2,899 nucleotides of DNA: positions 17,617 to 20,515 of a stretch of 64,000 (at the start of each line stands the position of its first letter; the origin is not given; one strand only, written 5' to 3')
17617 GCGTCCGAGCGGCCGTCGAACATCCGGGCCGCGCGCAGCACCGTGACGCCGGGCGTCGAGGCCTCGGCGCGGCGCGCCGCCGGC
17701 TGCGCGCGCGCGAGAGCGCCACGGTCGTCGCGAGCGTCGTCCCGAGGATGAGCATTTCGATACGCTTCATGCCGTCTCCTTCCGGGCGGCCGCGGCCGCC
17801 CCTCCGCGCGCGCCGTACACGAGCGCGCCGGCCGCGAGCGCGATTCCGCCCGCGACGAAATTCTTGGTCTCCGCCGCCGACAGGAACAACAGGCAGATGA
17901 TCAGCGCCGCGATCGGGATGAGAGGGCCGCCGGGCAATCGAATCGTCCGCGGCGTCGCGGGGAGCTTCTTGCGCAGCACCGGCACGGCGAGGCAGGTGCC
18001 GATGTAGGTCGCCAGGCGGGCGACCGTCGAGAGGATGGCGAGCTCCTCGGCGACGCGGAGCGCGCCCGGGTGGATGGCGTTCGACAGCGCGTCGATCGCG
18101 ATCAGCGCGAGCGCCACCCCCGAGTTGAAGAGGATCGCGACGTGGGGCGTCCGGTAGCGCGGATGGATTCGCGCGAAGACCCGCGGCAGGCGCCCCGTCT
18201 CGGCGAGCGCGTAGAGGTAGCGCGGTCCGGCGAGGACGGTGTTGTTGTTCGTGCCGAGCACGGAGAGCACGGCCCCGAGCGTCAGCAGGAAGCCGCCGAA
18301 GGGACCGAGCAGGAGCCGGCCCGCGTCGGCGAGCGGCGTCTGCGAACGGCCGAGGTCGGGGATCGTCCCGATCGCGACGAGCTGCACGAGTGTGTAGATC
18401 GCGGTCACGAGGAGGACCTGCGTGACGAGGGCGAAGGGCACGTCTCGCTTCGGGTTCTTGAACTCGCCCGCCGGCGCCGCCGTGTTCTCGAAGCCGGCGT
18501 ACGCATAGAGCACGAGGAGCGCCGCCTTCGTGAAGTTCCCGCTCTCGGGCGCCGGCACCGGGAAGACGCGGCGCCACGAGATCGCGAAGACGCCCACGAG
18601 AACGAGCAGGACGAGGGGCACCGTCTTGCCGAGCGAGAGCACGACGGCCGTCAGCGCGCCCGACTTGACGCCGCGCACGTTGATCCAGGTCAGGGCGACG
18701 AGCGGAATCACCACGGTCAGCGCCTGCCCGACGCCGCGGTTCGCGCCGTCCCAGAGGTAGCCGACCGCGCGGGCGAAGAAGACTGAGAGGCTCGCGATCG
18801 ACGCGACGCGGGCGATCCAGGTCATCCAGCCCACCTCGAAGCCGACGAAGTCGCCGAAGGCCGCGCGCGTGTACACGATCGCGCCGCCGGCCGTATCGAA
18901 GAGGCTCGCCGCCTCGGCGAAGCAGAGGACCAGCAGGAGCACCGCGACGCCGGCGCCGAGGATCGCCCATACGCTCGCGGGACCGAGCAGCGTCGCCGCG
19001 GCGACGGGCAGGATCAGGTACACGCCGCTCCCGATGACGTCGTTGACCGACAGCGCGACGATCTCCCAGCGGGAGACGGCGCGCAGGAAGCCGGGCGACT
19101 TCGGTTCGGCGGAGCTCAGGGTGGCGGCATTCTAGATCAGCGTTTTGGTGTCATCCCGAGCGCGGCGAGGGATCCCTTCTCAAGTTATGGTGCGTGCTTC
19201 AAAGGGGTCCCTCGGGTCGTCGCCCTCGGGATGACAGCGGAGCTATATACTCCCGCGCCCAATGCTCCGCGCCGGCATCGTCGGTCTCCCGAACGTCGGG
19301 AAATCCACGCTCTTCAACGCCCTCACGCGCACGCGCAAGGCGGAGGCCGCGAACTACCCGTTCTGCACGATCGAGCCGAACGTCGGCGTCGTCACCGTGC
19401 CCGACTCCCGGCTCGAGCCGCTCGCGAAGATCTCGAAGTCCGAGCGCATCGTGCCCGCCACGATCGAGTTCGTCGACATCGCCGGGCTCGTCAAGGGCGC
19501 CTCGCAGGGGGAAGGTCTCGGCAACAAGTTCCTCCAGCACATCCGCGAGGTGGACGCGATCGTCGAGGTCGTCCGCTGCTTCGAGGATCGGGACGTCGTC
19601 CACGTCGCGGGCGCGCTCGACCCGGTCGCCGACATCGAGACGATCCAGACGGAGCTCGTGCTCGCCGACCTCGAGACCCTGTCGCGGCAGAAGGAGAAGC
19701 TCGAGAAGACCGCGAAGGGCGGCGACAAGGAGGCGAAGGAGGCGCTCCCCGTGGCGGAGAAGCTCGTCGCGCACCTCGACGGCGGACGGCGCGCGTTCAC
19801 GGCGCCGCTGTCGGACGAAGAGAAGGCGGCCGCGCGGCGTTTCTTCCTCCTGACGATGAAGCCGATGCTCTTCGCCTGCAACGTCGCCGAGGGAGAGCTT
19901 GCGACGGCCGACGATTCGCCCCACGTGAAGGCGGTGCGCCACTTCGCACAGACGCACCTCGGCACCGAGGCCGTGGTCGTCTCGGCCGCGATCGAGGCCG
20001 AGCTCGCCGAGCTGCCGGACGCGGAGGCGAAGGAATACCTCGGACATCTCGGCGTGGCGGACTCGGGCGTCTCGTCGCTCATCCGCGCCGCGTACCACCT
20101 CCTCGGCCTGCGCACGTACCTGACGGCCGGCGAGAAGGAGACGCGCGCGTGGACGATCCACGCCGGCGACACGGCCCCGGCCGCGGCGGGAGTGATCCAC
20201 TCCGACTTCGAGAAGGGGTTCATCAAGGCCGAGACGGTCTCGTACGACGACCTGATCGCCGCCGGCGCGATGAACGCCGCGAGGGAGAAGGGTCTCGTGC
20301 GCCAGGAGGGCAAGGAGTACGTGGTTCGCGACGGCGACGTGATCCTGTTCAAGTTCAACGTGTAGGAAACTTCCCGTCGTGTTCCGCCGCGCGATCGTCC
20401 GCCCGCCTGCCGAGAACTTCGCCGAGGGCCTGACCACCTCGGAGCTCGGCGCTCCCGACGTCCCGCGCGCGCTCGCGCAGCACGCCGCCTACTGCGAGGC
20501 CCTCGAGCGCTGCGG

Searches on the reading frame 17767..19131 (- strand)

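Call 62: search_protein_families(library=pfam, max_evalue=0.00001, proteins=[window:17767-19131:-])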
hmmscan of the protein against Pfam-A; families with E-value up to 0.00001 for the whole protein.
window:17767-19131:- (454 aa): 2 families
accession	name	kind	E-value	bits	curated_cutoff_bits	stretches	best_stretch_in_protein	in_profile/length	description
PF13520.12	AA_permease_2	-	1.9e-47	162.6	27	1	20-417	2-400/427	Amino acid permease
PF00324.27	AA_permease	-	1.5e-36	126.5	24.6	1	27-425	5-425/470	Amino acid permease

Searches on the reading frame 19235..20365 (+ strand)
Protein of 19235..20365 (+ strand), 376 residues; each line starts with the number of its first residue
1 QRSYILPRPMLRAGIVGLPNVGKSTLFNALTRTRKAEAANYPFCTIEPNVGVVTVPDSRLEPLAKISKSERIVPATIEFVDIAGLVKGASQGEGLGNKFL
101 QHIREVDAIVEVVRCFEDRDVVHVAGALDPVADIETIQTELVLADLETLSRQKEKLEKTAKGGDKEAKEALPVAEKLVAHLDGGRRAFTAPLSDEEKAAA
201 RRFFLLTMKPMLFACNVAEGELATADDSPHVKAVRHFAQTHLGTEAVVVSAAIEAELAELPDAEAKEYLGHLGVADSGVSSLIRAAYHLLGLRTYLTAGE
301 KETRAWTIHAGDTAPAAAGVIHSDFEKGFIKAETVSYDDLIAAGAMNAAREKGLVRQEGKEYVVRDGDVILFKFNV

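Call 62: search_protein_families(library=pfam, max_evalue=0.00001, proteins=[window:19235-20365:+])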
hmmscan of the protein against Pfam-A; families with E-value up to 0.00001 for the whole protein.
window:19235-20365:+ (376 aa): 3 families
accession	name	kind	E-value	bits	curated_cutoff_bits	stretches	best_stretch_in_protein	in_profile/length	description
PF06071.19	YchF-GTPase_C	-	1.8e-37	127.8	27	1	292-375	1-84/84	Protein of unknown function (DUF933)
PF01926.29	MMR_HSR1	-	6.3e-23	81.5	21.9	1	13-116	2-85/113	50S ribosome-binding GTPase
PF02421.24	FeoB_N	-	3e-08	33.8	27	1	14-57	4-46/156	Ferrous iron transport protein B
